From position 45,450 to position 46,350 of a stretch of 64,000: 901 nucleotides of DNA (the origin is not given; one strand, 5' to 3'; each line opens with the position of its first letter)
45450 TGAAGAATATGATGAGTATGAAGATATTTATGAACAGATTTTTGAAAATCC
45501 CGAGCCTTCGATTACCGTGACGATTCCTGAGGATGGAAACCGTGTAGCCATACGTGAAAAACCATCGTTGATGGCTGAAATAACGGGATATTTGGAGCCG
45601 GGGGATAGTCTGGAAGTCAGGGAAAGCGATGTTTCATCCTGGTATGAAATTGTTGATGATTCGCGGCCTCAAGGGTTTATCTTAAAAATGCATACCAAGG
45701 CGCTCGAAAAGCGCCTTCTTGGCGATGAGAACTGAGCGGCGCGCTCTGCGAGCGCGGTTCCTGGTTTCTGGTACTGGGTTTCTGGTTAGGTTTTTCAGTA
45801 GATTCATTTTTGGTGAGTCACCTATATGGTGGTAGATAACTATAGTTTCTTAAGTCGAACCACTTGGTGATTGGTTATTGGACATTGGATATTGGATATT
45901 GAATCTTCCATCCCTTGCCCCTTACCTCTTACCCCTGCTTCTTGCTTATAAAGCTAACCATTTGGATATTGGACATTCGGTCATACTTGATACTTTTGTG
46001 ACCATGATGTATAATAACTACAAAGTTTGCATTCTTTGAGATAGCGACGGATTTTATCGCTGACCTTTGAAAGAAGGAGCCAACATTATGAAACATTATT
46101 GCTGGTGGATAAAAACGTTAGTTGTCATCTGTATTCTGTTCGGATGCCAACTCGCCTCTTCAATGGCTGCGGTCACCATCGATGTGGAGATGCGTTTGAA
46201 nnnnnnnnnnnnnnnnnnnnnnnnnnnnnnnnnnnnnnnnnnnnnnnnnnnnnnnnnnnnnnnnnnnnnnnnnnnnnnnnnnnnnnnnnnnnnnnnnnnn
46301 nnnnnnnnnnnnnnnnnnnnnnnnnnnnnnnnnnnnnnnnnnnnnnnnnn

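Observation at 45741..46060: Repeat-element family with ATTGGAN heptad tandems and a polypyrimidine tract, upstream of the triple-FGE gene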

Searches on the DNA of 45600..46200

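Call 46: search_rna_families(source=window, start=45600, end=46200, threshold=evalue, max_evalue=1)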
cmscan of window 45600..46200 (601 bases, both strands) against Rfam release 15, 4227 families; matches with E-value up to 1: 0.
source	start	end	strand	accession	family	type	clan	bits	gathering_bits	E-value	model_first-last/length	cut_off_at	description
